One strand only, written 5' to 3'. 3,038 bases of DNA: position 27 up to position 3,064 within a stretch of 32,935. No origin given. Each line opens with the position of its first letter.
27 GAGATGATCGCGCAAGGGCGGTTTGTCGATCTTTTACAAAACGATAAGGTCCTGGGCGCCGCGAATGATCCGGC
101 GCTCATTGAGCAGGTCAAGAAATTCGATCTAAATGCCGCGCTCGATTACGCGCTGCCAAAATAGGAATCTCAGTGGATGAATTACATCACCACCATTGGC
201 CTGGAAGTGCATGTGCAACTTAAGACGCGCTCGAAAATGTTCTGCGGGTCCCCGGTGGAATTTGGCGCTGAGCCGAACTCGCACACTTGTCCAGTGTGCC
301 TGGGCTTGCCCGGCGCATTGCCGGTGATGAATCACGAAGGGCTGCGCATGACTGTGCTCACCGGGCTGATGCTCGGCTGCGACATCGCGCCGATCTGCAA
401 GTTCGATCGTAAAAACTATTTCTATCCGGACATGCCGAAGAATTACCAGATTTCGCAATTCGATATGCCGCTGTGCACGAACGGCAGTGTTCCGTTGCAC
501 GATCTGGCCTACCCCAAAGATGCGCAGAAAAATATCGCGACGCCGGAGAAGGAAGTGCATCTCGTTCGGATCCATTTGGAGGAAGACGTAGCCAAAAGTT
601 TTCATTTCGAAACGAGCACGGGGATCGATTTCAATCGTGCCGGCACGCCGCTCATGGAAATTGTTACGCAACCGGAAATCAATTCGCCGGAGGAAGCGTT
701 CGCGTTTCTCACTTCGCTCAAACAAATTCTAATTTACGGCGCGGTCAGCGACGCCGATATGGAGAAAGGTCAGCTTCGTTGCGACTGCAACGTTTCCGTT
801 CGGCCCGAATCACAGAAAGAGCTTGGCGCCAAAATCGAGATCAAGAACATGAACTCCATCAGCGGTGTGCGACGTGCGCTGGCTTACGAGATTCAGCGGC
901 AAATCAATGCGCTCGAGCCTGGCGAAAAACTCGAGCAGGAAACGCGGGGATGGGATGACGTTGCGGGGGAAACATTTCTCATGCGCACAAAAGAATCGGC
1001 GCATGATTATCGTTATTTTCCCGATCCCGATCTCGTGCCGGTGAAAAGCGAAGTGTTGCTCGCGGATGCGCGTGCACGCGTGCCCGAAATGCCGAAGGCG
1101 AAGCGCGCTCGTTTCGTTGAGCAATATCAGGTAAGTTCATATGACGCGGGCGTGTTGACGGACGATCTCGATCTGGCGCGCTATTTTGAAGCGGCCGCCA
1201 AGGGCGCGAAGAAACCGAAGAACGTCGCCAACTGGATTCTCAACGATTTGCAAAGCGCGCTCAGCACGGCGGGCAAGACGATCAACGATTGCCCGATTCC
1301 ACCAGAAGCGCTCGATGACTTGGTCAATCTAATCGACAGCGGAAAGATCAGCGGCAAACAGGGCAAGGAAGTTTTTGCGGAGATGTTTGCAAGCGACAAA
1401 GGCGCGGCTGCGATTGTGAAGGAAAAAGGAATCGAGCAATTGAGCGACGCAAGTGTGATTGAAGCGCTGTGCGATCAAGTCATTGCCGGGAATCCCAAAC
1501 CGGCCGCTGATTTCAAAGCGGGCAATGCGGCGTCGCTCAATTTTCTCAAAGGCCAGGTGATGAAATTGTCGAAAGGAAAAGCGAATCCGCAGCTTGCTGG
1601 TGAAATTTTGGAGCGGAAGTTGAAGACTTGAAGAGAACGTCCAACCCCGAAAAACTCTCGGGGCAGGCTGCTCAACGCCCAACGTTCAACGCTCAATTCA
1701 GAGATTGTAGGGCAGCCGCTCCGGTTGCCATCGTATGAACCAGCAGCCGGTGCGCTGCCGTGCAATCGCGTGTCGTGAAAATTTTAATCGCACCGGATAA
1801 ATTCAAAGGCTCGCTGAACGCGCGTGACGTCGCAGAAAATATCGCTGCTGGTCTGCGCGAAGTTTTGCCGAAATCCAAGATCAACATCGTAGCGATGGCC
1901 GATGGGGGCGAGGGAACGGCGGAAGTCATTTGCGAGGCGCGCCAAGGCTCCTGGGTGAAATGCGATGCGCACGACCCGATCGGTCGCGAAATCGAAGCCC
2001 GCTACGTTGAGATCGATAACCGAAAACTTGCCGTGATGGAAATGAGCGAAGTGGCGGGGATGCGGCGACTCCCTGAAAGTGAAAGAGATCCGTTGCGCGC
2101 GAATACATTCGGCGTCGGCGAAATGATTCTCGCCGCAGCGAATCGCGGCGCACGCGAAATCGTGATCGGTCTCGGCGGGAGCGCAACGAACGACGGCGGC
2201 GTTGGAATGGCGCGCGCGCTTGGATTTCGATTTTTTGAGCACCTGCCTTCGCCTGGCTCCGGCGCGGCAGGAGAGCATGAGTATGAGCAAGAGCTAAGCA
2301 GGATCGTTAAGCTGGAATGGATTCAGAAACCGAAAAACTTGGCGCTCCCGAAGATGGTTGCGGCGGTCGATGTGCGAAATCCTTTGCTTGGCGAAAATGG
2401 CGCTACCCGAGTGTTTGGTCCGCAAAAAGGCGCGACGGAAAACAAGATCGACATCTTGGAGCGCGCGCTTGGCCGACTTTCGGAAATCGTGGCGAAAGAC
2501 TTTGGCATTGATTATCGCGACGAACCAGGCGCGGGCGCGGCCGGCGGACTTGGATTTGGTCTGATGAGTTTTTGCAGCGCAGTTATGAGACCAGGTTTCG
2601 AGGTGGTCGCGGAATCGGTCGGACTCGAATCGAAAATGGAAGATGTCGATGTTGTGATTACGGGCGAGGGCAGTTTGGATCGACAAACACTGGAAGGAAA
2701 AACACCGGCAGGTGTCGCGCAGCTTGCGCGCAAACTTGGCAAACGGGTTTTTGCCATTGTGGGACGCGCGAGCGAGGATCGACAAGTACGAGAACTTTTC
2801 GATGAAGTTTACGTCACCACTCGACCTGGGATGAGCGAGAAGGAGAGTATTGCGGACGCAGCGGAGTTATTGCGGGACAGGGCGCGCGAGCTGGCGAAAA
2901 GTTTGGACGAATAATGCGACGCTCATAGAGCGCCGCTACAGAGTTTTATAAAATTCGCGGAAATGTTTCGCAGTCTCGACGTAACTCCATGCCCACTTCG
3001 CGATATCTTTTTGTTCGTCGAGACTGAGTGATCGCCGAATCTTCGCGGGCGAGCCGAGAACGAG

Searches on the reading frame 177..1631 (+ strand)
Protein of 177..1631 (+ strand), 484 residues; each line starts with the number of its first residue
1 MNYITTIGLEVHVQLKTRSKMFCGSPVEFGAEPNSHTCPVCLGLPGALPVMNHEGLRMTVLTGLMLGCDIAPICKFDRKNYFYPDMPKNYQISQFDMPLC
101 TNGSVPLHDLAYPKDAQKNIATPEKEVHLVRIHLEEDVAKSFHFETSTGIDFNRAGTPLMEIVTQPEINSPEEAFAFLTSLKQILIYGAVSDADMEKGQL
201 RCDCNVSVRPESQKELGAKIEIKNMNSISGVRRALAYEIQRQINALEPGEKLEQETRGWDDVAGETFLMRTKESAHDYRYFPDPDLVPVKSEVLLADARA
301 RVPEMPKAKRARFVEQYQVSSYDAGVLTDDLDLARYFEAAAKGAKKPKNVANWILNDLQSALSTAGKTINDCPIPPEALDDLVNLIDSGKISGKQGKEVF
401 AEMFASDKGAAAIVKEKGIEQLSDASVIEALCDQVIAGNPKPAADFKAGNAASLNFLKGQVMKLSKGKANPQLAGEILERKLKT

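Call 33: search_protein_families(library=pfam, proteins=[window:177-1631:+], max_evalue=0.0001)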
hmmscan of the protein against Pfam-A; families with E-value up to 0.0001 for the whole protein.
window:177-1631:+ (484 aa): 2 families
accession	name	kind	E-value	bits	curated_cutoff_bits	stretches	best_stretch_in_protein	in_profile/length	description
PF02934.20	GatB_N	-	1.4e-111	372.6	23.4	1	6-290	2-270/277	GatB/GatE catalytic domain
PF02637.23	GatB_Yqey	-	1.2e-47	161.9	27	1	335-482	1-148/148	GatB domain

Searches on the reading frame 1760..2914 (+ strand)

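Call 33: search_protein_families(library=pfam, proteins=[window:1760-2914:+], max_evalue=0.0001)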
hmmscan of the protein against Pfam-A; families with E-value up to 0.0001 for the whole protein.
window:1760-2914:+ (384 aa): 1 family
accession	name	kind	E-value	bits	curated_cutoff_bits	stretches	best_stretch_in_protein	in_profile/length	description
PF02595.20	Gly_kinase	-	7.7e-125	417.1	23.3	1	8-381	1-370/372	Glycerate kinase family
